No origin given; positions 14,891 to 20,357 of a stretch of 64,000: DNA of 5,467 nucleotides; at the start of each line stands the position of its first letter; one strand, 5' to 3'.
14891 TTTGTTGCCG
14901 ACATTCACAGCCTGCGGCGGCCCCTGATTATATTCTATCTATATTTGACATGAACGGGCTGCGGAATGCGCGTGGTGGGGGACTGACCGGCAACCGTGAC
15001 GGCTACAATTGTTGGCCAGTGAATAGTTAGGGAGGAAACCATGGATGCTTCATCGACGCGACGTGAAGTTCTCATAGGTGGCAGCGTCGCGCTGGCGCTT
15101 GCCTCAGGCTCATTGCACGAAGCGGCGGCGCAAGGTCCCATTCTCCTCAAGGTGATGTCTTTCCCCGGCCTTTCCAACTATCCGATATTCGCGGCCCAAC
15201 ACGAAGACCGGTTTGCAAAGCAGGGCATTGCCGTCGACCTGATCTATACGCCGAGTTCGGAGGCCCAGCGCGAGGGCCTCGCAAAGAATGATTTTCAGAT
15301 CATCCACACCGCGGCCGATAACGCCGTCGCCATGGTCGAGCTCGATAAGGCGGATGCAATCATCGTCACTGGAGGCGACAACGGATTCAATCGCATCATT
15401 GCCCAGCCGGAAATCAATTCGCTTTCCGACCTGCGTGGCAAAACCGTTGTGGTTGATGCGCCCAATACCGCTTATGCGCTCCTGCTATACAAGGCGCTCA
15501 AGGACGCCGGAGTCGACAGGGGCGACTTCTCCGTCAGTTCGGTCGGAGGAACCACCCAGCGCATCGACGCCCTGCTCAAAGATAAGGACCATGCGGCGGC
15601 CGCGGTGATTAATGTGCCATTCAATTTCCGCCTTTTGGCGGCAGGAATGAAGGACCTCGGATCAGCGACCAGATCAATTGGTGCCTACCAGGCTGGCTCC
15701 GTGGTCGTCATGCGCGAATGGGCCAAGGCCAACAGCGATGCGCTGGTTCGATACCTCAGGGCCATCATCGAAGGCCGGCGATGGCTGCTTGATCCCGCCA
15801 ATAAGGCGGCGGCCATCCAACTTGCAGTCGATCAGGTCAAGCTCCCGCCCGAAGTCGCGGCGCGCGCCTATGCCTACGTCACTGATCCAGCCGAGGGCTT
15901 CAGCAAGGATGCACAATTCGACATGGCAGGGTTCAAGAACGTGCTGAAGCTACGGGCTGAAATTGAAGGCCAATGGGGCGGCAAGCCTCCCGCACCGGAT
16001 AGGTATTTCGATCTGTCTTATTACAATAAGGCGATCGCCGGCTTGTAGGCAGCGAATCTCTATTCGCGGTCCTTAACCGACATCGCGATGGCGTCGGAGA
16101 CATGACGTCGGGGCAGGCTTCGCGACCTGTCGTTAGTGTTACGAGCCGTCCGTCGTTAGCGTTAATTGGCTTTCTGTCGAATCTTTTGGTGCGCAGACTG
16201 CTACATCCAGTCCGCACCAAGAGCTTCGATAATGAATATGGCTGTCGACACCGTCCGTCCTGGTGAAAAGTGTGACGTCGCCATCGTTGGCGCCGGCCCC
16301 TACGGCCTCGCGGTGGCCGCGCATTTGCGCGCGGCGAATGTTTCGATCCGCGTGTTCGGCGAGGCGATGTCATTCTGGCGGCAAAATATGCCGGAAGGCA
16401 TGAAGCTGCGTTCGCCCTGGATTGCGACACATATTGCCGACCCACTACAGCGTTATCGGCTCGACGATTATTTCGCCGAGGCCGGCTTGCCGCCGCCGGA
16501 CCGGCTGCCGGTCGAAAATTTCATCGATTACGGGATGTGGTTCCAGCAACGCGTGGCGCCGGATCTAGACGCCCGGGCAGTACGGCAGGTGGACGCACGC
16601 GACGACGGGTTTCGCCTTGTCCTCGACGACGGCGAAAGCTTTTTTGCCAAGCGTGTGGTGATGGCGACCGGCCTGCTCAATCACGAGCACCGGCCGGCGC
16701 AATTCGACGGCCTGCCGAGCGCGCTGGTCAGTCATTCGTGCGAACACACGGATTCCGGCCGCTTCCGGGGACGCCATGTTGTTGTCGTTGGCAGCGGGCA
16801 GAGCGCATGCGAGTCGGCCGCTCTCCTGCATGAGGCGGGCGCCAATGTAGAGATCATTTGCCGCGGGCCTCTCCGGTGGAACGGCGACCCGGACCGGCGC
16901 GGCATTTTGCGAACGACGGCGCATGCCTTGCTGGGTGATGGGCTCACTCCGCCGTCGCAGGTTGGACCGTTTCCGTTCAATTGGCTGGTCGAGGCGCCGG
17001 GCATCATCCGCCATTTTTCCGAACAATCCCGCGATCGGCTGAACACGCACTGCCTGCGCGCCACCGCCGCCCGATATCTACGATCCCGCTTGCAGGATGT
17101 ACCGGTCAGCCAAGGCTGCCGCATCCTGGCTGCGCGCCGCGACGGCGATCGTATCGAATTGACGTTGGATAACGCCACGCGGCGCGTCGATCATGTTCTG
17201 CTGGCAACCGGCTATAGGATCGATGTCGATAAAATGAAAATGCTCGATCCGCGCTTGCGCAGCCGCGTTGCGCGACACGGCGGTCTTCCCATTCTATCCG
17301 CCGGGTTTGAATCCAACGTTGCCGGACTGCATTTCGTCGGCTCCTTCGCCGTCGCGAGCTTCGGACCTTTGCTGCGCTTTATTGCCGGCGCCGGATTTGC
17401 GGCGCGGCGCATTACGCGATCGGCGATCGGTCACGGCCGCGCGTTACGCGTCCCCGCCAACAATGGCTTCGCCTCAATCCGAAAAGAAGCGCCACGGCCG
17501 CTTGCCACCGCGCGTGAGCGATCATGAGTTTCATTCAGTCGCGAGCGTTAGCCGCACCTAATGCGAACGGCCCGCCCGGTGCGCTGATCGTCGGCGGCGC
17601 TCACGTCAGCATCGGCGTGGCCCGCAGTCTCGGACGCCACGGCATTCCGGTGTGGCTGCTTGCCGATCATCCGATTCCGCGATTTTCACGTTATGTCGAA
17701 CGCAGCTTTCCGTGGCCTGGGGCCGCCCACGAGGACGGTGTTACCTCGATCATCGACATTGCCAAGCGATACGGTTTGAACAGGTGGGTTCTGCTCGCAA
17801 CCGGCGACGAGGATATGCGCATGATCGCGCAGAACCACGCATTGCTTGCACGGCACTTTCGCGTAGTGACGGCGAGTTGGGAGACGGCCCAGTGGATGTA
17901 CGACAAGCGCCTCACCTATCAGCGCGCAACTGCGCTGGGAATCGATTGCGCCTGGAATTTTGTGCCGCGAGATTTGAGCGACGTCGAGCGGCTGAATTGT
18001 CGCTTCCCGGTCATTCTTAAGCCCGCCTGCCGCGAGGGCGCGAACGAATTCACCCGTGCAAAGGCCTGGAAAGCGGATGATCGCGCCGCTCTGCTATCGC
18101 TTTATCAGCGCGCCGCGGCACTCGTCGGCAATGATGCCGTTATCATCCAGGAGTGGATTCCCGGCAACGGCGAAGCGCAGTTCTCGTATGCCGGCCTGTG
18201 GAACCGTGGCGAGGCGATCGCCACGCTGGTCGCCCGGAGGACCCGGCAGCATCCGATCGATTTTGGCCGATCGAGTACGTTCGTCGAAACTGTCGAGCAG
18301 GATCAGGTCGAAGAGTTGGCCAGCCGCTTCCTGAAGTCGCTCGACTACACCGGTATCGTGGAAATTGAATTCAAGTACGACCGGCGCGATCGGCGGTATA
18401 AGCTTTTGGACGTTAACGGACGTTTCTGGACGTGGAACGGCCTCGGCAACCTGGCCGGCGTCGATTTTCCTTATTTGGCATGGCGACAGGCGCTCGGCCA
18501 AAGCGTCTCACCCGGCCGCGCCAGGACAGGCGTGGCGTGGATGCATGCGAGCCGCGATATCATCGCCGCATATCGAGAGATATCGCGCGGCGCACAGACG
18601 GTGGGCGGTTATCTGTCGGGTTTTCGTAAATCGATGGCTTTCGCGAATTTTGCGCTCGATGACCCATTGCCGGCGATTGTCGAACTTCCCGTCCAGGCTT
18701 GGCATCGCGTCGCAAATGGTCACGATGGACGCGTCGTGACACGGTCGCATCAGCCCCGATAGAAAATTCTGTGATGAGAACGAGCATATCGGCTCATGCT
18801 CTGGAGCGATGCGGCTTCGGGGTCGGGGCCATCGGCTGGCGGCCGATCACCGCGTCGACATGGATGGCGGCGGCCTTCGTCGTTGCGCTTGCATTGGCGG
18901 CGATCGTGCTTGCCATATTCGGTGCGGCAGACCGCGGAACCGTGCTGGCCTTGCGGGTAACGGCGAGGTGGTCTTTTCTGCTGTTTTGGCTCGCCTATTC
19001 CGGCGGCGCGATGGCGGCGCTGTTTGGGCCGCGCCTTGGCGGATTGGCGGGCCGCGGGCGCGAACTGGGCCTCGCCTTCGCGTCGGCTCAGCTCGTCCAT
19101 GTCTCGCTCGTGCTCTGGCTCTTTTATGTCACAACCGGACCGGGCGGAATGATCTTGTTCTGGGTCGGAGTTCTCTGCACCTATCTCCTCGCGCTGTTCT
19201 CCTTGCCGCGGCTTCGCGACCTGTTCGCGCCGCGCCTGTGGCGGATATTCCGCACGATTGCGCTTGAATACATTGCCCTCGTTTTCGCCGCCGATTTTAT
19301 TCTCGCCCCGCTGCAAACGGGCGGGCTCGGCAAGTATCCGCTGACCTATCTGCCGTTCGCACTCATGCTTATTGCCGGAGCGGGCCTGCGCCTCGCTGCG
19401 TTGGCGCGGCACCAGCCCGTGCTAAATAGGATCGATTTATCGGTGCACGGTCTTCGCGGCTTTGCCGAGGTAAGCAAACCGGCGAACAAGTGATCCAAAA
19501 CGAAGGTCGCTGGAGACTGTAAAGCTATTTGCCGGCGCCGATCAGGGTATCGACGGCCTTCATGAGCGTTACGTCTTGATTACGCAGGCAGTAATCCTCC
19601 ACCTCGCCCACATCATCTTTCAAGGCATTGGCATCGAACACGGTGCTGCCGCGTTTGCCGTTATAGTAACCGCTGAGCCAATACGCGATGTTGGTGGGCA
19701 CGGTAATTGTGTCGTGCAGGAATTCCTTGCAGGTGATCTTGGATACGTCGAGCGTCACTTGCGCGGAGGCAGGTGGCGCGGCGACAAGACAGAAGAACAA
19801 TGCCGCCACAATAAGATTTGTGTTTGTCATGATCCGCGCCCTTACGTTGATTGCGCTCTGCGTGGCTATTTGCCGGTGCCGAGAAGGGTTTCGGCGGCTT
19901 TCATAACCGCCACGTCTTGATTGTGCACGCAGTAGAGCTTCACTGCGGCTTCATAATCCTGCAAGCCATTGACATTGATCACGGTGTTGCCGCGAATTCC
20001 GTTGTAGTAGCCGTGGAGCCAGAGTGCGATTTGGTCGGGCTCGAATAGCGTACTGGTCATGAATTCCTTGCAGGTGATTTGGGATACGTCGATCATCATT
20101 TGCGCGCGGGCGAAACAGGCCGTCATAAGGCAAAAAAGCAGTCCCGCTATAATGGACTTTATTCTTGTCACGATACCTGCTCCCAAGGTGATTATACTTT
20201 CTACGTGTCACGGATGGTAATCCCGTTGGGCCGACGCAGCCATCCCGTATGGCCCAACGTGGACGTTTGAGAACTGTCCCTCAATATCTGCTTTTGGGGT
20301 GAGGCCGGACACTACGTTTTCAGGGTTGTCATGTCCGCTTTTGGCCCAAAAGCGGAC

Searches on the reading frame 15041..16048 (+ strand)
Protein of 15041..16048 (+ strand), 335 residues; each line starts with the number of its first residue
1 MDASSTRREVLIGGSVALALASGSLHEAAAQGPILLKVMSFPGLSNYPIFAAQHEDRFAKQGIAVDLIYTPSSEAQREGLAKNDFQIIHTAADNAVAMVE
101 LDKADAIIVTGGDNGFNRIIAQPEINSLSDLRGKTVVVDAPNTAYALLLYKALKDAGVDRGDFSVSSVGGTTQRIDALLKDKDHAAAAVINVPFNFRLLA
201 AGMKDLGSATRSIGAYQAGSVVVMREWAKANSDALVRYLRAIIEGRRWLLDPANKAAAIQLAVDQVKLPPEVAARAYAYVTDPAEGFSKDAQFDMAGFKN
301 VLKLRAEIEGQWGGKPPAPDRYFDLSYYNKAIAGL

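Call 22: search_protein_families(library=ncbifam, proteins=[window:15041-16048:+], max_evalue=0.001)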
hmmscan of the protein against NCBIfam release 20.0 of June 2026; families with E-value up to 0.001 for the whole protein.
window:15041-16048:+ (335 aa): 2 families
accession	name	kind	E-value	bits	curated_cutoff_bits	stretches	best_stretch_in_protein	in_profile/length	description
TIGR01728.1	SsuA_fam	subfamily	2.6e-11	43.3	163.5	1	44-280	9-245/290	aliphatic sulfonate ABC transporter substrate-binding protein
TIGR02122.1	TRAP_TAXI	subfamily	0.00011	21.2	84.35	1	124-186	132-193/320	TAXI family TRAP transporter solute-binding subunit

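Call 23: search_protein_families(library=pfam, proteins=[window:15041-16048:+], max_evalue=0.001)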
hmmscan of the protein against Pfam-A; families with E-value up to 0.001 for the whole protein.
window:15041-16048:+ (335 aa): 3 families
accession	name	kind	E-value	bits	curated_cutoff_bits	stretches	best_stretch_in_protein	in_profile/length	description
PF13379.11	NMT1_2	-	4.8e-11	43.4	24.7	1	42-261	14-250/252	NMT1-like family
PF12974.12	Phosphonate-bd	-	2.4e-10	40.6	27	1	62-189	28-163/242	ABC transporter, phosphonate, periplasmic substrate-binding protein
PF09084.16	NMT1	-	2.5e-09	37.8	20.5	1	48-250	6-210/216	NMT1/THI5 like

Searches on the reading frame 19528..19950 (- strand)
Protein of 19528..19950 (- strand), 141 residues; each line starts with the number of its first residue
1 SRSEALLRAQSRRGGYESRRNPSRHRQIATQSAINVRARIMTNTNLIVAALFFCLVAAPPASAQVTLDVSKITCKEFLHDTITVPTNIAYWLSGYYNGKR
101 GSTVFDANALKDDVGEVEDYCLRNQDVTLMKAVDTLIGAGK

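Call 65: search_protein_families(library=pfam, proteins=[window:19528-19950:-], max_evalue=0.01)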
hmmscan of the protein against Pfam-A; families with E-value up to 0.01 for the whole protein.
window:19528-19950:- (141 aa): 1 family
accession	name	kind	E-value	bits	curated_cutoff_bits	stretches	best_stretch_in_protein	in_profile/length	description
PF06411.16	HdeA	-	5e-13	49.7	22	1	46-131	4-91/91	HdeA/HdeB family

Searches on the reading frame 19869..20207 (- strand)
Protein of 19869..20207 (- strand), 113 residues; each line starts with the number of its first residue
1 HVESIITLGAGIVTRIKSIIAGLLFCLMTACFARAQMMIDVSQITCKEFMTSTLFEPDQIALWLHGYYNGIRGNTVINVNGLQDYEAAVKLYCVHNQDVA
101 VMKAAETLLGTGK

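Call 65: search_protein_families(library=pfam, proteins=[window:19869-20207:-], max_evalue=0.01)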
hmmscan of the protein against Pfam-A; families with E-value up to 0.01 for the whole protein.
window:19869-20207:- (113 aa): 1 family
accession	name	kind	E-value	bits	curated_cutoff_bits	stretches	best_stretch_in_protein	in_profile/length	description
PF06411.16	HdeA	-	5.1e-13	49.6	22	1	24-103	9-91/91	HdeA/HdeB family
